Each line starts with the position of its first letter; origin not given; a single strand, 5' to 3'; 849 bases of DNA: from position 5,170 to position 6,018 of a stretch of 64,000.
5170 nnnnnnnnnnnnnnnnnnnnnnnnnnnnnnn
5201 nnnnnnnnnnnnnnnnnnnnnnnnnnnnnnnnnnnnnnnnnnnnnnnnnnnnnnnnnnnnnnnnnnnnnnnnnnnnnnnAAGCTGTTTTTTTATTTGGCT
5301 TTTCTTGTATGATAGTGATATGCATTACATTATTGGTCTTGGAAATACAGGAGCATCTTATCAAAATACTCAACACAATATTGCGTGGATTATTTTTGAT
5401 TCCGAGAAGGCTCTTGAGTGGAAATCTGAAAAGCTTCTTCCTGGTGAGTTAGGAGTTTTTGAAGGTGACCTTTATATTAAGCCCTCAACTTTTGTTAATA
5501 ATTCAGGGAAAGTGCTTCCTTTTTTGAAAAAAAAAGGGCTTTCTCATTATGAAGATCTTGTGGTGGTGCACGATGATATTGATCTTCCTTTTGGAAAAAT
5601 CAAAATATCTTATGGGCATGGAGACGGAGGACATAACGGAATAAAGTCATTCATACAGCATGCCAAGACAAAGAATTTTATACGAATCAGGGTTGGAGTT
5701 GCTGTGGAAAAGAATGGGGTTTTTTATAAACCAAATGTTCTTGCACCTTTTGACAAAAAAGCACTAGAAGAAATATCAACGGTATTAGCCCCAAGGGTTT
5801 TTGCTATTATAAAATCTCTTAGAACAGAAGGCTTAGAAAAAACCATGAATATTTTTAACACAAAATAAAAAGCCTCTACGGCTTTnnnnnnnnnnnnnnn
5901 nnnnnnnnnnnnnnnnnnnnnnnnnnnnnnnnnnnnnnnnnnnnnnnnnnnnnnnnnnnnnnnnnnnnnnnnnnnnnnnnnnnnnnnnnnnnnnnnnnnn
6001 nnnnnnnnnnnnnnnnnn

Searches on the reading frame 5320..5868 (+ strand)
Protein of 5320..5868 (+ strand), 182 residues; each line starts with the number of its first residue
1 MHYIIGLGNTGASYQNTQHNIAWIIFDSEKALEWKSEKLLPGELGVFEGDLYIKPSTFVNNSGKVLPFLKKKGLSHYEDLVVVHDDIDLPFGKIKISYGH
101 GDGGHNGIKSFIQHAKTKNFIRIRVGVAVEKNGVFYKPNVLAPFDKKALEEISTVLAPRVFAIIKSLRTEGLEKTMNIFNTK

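Call 26: find_related_loci(query=window:5320-5868:+, collection=genome_contigs, flank=5000)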
Query window:5320-5868:+ (182 aa) in genome_contigs; peptide patterns used: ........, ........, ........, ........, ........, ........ (x = any residue, [..] = any of these).
273 stretches matched a pattern; 171 encode a relative of the query (tblastn E <= 1e-3); the best 80 are kept; 80 distinct loci.
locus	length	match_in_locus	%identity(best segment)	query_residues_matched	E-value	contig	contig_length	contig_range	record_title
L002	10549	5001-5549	50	3-180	6e-53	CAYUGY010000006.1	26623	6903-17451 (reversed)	MAG TPA_asm: uncultured Candidatus Saccharibacteria bacterium isolate SRP286056_co1_691 genome assembly, contig: NODE_20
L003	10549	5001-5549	50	3-180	2e-52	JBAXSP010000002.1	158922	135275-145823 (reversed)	MAG: bacterium isolate ELA612 MAG612_2, whole genome shotgun sequence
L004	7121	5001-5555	46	1-180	8e-48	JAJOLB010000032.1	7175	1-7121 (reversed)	MAG: Candidatus Paceibacterota bacterium isolate MAG-485 c_000000000469, whole genome shotgun sequence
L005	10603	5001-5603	37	1-181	2e-32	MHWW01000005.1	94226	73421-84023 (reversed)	MAG: Candidatus Zambryskibacteria bacterium RIFOXYC1_FULL_39_10 rifoxyc1_full_scaffold_137, whole genome shotgun sequenc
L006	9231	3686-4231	40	4-180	2e-30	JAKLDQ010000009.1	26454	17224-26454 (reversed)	MAG: Patescibacteria group bacterium isolate RA.bin113 RA.bin113_9, whole genome shotgun sequence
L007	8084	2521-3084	40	1-174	3e-30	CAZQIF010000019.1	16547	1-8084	MAG TPA_asm: uncultured Candidatus Saccharibacteria bacterium isolate SRP286056_co3_504 genome assembly, contig: NODE_35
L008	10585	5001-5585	36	1-180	1e-29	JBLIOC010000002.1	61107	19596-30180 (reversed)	MAG: Candidatus Paceibacteria bacterium isolate 3300053785_176 Ga0535658_0000558, whole genome shotgun sequence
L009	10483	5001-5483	37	1-156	1e-29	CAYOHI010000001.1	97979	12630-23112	MAG TPA_asm: uncultured Candidatus Saccharibacteria bacterium isolate SRP200020_co1_324 genome assembly, contig: NODE_21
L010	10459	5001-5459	38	1-166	4e-29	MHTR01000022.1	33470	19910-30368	MAG: Candidatus Wildermuthbacteria bacterium RIFCSPHIGHO2_01_FULL_48_25 rifcsphigho2_01_scaffold_8914, whole genome shot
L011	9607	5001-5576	38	1-180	4e-29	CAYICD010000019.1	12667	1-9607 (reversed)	MAG TPA_asm: uncultured Candidatus Saccharibacteria bacterium isolate ERP119705_co18_662 genome assembly, contig: NODE_6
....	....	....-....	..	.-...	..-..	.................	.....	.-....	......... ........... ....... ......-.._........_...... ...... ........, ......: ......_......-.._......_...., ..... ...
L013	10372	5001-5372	42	4-127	1e-28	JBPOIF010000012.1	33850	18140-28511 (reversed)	MAG: Candidatus Nomurabacteria bacterium isolate MAG_725 c_000000444827, whole genome shotgun sequence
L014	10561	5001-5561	37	1-180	3e-28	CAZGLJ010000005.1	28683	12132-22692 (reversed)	MAG TPA_asm: uncultured Candidatus Saccharibacteria bacterium isolate SRP050083_co1_295 genome assembly, contig: NODE_56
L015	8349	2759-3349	37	2-180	3e-28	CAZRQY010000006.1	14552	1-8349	MAG TPA_asm: uncultured Candidatus Saccharibacteria bacterium isolate SRP104257_co1_406 genome assembly, contig: NODE_27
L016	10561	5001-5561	40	1-180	3e-28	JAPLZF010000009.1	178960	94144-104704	MAG: Candidatus Staskawiczbacteria bacterium isolate LacPavin_0920_WC90_MAG_38_16 LacPavin_0920_WC90_scaffold_585232, wh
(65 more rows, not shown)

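Call 68: find_encoding_contigs(protein=window:5320-5868:+, flank=4000, max_places=10)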
Protein window:5320-5868:+ (182 aa): 1 contig read that carries it; 1 place shown.
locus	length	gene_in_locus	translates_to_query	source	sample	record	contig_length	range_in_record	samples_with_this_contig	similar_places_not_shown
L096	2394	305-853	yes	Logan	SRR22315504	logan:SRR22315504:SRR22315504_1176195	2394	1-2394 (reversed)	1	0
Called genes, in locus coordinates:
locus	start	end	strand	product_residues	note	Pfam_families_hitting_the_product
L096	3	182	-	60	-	?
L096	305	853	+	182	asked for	PF01195:Pept_tRNA_hydro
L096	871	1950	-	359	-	PF21710:Spt6_S1 (faint), PF00575:S1, PF23459:S1_RRP5 (weak)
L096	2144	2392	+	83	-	?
